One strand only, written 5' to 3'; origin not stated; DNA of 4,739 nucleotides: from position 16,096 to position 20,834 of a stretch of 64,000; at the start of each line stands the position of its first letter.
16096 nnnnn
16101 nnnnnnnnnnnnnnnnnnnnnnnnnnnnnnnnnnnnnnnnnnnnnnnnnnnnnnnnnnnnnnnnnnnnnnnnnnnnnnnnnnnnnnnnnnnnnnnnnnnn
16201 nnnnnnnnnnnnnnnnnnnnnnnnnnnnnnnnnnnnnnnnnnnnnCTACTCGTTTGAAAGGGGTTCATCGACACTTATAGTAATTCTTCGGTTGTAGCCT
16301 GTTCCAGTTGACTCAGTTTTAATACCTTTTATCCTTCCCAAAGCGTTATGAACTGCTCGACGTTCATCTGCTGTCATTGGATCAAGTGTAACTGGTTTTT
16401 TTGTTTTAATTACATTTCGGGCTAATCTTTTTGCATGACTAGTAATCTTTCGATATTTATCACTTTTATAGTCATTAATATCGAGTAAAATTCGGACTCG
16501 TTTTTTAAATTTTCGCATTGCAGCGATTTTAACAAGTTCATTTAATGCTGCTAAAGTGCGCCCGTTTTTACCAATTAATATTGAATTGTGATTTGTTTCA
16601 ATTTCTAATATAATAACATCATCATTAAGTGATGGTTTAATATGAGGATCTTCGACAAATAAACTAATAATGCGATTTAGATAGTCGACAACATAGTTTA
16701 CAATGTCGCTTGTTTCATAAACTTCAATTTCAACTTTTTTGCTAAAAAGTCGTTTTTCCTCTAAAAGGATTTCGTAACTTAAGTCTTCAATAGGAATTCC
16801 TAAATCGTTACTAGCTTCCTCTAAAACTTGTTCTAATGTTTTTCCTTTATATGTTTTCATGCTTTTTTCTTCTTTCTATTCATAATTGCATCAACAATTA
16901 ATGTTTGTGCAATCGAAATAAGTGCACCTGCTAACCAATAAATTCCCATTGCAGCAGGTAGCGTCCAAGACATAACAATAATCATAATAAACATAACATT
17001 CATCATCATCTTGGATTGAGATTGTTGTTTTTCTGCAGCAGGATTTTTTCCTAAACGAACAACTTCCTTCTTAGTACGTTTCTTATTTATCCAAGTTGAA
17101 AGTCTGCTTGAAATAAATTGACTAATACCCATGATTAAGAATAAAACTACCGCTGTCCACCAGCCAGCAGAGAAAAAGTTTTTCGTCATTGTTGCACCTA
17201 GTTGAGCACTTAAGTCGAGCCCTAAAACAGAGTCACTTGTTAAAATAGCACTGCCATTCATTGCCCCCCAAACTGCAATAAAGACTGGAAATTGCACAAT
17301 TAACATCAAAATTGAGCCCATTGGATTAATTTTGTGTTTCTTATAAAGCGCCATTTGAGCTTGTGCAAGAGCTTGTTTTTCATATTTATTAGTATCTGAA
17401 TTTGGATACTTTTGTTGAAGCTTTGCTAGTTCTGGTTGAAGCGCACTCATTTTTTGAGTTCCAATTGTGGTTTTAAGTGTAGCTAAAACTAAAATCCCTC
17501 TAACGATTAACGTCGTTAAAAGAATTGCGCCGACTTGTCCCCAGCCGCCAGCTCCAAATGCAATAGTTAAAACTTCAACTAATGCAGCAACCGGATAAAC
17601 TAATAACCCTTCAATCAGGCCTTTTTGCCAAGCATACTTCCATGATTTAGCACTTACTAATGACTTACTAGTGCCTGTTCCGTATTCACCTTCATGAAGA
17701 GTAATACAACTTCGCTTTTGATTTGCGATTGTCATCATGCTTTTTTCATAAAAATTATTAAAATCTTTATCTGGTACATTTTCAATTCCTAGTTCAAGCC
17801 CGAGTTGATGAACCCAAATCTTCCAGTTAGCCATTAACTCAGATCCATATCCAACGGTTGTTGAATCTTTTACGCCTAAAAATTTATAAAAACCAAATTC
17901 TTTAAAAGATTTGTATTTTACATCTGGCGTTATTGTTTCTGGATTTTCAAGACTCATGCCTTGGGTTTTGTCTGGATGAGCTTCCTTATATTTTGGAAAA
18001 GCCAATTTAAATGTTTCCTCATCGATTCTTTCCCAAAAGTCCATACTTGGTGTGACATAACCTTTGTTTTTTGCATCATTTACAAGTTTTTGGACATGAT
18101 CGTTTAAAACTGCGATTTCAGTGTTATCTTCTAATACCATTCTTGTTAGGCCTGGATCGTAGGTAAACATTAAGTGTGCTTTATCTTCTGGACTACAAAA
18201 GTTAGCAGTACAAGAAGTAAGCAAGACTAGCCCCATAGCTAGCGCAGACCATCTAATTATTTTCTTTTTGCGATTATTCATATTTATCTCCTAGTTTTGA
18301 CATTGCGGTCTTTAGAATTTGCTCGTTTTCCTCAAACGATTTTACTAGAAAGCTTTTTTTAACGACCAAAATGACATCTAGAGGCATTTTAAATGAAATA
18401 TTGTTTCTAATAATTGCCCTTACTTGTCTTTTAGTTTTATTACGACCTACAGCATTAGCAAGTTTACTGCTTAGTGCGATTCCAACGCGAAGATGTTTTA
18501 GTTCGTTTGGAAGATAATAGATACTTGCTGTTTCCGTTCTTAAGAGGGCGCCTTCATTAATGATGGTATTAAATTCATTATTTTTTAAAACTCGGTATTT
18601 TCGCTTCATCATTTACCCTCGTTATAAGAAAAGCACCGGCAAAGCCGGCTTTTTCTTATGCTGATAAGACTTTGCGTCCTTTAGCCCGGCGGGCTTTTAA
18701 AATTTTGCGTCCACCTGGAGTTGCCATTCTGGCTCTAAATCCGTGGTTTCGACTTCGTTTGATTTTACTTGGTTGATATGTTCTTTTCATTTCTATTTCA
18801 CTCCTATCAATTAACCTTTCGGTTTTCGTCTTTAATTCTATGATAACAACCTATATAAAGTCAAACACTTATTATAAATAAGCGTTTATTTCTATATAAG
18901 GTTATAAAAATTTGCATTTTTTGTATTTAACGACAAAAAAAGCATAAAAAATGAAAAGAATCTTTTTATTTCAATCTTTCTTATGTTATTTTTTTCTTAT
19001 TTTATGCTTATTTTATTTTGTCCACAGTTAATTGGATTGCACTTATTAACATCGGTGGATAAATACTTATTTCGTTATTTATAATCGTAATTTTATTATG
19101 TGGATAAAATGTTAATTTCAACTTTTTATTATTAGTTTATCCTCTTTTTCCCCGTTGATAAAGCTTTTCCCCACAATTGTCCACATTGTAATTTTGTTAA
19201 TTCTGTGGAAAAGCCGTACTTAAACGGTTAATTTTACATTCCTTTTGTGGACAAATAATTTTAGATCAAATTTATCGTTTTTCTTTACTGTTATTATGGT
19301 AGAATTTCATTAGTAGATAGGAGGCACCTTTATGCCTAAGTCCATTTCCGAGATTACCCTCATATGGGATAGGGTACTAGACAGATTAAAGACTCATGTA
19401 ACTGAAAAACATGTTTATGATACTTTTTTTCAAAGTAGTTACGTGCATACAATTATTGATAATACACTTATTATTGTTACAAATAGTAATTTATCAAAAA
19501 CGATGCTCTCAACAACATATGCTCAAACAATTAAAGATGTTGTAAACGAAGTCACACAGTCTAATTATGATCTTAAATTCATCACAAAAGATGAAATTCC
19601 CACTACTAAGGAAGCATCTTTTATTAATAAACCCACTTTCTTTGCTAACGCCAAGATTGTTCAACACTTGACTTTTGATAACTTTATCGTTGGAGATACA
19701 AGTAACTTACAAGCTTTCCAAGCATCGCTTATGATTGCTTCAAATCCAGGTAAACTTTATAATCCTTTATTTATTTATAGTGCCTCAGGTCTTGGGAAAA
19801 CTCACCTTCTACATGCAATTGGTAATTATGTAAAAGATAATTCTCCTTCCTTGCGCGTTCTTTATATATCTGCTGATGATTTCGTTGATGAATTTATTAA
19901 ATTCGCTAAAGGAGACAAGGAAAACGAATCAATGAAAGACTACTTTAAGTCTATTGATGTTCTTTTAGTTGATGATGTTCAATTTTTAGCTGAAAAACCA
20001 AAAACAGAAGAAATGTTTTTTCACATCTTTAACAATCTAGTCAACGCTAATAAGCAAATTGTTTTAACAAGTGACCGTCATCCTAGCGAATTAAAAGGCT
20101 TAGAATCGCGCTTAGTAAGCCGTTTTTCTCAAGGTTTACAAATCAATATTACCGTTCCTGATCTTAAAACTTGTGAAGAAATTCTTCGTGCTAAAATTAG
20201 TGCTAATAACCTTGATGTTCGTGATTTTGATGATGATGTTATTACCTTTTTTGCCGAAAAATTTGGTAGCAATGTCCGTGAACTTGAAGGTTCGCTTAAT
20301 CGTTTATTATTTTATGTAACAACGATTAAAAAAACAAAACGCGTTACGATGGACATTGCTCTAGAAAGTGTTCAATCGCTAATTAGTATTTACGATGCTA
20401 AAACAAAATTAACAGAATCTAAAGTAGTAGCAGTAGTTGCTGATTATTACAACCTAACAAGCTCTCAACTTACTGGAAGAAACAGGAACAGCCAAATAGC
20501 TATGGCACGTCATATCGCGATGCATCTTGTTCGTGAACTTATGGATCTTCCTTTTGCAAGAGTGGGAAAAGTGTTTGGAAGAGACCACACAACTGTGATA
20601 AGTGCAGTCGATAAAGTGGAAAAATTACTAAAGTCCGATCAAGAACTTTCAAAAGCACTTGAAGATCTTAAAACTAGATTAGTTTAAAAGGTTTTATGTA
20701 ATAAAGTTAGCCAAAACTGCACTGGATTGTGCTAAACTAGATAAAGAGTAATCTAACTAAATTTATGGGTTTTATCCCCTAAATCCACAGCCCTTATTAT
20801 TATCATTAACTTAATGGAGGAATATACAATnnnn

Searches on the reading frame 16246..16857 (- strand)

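Call 76: search_protein_families(library=pfam, proteins=[window:16246-16857:-], max_evalue=0.00001)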
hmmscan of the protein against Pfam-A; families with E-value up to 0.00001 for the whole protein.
window:16246-16857:- (203 aa): 3 families
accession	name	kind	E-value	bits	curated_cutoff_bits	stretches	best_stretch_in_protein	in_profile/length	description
PF01424.28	R3H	-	1.3e-14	54.4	26.8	1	140-195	5-59/60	R3H domain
PF14804.11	Jag_N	-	4.6e-08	33.8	25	1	4-47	2-49/50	Jag N-terminus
PF13083.13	KH_KhpA-B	-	5.2e-08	33.1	32.1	1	77-123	26-71/73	KhpA/KhpB, KH domain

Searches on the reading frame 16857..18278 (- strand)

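Call 76: search_protein_families(library=pfam, proteins=[window:16857-18278:-], max_evalue=0.00001)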
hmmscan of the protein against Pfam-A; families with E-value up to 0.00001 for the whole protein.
window:16857-18278:- (473 aa): 1 family
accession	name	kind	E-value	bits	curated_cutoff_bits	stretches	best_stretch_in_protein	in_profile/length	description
PF02096.25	60KD_IMP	-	4.7e-38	131.2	35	1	251-462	4-161/163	60Kd inner membrane protein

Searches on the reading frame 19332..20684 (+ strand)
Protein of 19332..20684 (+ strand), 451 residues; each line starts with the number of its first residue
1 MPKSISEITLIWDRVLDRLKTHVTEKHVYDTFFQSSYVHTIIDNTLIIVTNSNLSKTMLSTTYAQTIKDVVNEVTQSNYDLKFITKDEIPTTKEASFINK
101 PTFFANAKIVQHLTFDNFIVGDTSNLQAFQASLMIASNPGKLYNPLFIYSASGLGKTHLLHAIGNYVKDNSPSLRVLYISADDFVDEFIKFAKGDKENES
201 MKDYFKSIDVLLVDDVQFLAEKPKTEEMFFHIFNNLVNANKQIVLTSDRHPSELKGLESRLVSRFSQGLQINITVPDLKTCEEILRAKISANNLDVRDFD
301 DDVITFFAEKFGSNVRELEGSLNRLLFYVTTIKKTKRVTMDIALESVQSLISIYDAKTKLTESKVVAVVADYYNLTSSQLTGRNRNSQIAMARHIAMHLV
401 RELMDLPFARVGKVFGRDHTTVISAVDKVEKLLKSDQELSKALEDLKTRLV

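Call 34: search_protein_families(library=pfam, proteins=[window:19332-20684:+], max_evalue=0.0001)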
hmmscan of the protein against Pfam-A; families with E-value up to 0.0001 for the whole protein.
window:19332-20684:+ (451 aa): 4 families
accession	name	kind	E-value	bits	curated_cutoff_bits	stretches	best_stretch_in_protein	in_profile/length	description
PF00308.24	Bac_DnaA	-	2.3e-61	207.1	23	1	111-271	3-161/162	Bacterial DnaA ATPAse domain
PF08299.17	Bac_DnaA_C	-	1.3e-22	80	31.5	1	364-429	3-69/69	Bacterial dnaA protein helix-turn-helix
PF01695.23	IstB_IS21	-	4.3e-09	36.6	24.1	1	148-249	97-194/238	IstB-like ATP binding protein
PF11638.13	DnaA_N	-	6.7e-06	26.2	24.6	1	11-72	3-64/65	DnaA N-terminal domain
